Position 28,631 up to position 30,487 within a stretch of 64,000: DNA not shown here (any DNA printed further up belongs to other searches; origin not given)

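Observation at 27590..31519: Orphan non-pyrrolysine MttB-family methyltransferase flanked by GlxA/GbdR-type AraC and LysR regulators, with no corrinoid-protein partner in the window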

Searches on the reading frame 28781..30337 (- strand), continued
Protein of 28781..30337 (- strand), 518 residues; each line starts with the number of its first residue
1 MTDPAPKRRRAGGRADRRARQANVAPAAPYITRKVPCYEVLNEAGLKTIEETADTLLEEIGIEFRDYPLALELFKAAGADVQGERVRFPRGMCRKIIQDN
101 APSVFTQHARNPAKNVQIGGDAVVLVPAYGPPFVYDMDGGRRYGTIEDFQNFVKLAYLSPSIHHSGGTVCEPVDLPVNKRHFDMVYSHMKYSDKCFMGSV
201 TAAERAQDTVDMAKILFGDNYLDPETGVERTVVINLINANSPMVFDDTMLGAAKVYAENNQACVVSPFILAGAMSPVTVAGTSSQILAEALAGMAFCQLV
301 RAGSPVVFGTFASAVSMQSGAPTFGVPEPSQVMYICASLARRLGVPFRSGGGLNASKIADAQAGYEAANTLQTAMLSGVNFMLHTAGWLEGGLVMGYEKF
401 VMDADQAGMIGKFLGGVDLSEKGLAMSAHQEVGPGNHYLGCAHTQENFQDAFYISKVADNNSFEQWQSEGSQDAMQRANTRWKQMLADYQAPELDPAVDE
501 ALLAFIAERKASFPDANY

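Call 58: get_annotated_region(hit=H5, flank=12000)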
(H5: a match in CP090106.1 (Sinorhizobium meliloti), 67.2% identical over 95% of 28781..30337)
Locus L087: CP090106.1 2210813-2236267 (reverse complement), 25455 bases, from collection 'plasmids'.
description: Sinorhizobium meliloti strain Ak57 plasmid pSymB, complete sequence
organism: Sinorhizobium meliloti (NCBI taxid 382)
taxonomy: Bacteria; Pseudomonadota; Alphaproteobacteria; Hyphomicrobiales; Rhizobiaceae; Sinorhizobium; Sinorhizobium meliloti
host: -; source: Medicago,Cell culture,Plant nodule; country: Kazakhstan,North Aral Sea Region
typing (MOB-suite, as given by PLSDB): non-mobilizable
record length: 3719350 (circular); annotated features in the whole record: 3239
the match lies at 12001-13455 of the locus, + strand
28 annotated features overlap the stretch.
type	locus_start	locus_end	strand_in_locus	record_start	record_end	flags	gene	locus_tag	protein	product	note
CDS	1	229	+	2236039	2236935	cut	-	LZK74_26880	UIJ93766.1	LysR substrate-binding domain-containing protein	-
CDS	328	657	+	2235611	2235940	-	-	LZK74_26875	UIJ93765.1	metalloregulator ArsR/SmtB family transcription factor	-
CDS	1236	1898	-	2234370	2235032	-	-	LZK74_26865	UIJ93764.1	chloramphenicol phosphotransferase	-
CDS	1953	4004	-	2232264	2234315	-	-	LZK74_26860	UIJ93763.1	ASKHA domain-containing protein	-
CDS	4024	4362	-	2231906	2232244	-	-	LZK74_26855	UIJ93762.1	hypothetical protein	-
CDS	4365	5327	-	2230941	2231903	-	-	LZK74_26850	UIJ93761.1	methyltetrahydrofolate cobalamin methyltransferase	-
CDS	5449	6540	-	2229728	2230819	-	-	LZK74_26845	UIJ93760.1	methylenetetrahydrofolate reductase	-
CDS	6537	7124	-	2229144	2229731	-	-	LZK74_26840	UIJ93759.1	methylenetetrahydrofolate reductase C-terminal domain-containing protein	-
CDS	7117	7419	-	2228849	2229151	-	-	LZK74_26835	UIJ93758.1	virulence factor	-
CDS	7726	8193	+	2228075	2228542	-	-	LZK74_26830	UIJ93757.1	BA14K family protein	-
CDS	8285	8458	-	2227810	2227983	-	-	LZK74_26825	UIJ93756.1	hypothetical protein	-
CDS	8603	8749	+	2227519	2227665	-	-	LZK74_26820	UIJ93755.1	entericidin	-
CDS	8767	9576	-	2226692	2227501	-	-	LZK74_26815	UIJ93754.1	formyl transferase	-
CDS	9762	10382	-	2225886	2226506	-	-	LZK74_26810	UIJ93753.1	DUF1638 domain-containing protein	-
CDS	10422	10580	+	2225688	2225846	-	-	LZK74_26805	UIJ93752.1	entericidin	-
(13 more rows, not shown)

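Call 59: get_annotated_region(hit=H1, flank=10000)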
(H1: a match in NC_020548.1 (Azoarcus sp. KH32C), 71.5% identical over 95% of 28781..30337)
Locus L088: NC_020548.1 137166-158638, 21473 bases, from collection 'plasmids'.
description: Azoarcus sp. KH32C plasmid pAZKH, complete sequence
organism: Azoarcus sp. KH32C (NCBI taxid 748247)
taxonomy: Bacteria; Pseudomonadota; Betaproteobacteria; Rhodocyclales; Zoogloeaceae; Azoarcus; Azoarcus sp. KH32C
host: -; source: -; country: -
typing (MOB-suite, as given by PLSDB): mobilizable; replicon rep_cluster_432; relaxase MOBP
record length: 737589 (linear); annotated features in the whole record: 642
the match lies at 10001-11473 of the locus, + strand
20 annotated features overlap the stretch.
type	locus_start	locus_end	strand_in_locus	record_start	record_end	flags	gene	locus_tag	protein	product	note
CDS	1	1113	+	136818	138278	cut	ppcA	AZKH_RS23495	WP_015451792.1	phenylphosphate carboxylase subunit alpha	-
CDS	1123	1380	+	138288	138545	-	ppcG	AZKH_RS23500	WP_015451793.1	phenylphosphate carboxylase subunit gamma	-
CDS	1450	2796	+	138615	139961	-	-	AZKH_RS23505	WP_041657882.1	UbiD family decarboxylase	-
CDS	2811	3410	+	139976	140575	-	-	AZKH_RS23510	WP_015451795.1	UbiX family flavin prenyltransferase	-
CDS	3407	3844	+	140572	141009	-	-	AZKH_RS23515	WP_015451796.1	DUF120 domain-containing protein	-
CDS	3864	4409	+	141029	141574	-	-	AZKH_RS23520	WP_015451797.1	NUDIX hydrolase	-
CDS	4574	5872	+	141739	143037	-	-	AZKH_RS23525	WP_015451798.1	AMP-binding protein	-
CDS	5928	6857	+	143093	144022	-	-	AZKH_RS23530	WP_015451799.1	transporter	-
CDS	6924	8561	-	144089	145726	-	-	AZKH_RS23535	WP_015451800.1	electron transfer flavoprotein-ubiquinone oxidoreductase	GO:0022900 - electron transport chain [Evidence IEA]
CDS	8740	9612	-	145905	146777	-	folD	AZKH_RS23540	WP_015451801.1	bifunctional methylenetetrahydrofolate dehydrogenase/methenyltetrahydrofolate cyclohydrolase FolD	-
CDS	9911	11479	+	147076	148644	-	-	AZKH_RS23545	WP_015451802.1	trimethylamine methyltransferase family protein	-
CDS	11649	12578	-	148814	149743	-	-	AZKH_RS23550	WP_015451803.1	choline ABC transporter substrate-binding protein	-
CDS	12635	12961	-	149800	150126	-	-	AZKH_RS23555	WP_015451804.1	multidrug efflux SMR transporter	-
CDS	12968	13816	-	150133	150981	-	-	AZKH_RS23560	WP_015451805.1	TorF family putative porin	-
CDS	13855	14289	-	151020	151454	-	-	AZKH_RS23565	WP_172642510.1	DUF4440 domain-containing protein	-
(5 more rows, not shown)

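Call 63: search_solved_structures(query=window:28781-30337:-, show_alignments=4)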
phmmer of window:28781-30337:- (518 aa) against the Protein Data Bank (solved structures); distinct sequences matched with E-value up to 0.001: 5.
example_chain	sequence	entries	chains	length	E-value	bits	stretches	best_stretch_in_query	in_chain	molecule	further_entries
4yyc_A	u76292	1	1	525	1.7e-223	745.7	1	11-516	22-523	Putative trimethylamine methyltransferase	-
2qne_A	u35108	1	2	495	1.1e-134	452.9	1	32-510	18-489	Putative methyltransferase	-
9yce_A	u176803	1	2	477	2.1e-134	451.9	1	35-510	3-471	Glycine betaine methyltransferase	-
7xcl_A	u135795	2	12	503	6.4e-31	110.6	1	46-508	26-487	Trimethylamine methyltransferase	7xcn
7xcm_A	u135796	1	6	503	8.4e-31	110.2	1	46-508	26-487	Trimethylamine methyltransferase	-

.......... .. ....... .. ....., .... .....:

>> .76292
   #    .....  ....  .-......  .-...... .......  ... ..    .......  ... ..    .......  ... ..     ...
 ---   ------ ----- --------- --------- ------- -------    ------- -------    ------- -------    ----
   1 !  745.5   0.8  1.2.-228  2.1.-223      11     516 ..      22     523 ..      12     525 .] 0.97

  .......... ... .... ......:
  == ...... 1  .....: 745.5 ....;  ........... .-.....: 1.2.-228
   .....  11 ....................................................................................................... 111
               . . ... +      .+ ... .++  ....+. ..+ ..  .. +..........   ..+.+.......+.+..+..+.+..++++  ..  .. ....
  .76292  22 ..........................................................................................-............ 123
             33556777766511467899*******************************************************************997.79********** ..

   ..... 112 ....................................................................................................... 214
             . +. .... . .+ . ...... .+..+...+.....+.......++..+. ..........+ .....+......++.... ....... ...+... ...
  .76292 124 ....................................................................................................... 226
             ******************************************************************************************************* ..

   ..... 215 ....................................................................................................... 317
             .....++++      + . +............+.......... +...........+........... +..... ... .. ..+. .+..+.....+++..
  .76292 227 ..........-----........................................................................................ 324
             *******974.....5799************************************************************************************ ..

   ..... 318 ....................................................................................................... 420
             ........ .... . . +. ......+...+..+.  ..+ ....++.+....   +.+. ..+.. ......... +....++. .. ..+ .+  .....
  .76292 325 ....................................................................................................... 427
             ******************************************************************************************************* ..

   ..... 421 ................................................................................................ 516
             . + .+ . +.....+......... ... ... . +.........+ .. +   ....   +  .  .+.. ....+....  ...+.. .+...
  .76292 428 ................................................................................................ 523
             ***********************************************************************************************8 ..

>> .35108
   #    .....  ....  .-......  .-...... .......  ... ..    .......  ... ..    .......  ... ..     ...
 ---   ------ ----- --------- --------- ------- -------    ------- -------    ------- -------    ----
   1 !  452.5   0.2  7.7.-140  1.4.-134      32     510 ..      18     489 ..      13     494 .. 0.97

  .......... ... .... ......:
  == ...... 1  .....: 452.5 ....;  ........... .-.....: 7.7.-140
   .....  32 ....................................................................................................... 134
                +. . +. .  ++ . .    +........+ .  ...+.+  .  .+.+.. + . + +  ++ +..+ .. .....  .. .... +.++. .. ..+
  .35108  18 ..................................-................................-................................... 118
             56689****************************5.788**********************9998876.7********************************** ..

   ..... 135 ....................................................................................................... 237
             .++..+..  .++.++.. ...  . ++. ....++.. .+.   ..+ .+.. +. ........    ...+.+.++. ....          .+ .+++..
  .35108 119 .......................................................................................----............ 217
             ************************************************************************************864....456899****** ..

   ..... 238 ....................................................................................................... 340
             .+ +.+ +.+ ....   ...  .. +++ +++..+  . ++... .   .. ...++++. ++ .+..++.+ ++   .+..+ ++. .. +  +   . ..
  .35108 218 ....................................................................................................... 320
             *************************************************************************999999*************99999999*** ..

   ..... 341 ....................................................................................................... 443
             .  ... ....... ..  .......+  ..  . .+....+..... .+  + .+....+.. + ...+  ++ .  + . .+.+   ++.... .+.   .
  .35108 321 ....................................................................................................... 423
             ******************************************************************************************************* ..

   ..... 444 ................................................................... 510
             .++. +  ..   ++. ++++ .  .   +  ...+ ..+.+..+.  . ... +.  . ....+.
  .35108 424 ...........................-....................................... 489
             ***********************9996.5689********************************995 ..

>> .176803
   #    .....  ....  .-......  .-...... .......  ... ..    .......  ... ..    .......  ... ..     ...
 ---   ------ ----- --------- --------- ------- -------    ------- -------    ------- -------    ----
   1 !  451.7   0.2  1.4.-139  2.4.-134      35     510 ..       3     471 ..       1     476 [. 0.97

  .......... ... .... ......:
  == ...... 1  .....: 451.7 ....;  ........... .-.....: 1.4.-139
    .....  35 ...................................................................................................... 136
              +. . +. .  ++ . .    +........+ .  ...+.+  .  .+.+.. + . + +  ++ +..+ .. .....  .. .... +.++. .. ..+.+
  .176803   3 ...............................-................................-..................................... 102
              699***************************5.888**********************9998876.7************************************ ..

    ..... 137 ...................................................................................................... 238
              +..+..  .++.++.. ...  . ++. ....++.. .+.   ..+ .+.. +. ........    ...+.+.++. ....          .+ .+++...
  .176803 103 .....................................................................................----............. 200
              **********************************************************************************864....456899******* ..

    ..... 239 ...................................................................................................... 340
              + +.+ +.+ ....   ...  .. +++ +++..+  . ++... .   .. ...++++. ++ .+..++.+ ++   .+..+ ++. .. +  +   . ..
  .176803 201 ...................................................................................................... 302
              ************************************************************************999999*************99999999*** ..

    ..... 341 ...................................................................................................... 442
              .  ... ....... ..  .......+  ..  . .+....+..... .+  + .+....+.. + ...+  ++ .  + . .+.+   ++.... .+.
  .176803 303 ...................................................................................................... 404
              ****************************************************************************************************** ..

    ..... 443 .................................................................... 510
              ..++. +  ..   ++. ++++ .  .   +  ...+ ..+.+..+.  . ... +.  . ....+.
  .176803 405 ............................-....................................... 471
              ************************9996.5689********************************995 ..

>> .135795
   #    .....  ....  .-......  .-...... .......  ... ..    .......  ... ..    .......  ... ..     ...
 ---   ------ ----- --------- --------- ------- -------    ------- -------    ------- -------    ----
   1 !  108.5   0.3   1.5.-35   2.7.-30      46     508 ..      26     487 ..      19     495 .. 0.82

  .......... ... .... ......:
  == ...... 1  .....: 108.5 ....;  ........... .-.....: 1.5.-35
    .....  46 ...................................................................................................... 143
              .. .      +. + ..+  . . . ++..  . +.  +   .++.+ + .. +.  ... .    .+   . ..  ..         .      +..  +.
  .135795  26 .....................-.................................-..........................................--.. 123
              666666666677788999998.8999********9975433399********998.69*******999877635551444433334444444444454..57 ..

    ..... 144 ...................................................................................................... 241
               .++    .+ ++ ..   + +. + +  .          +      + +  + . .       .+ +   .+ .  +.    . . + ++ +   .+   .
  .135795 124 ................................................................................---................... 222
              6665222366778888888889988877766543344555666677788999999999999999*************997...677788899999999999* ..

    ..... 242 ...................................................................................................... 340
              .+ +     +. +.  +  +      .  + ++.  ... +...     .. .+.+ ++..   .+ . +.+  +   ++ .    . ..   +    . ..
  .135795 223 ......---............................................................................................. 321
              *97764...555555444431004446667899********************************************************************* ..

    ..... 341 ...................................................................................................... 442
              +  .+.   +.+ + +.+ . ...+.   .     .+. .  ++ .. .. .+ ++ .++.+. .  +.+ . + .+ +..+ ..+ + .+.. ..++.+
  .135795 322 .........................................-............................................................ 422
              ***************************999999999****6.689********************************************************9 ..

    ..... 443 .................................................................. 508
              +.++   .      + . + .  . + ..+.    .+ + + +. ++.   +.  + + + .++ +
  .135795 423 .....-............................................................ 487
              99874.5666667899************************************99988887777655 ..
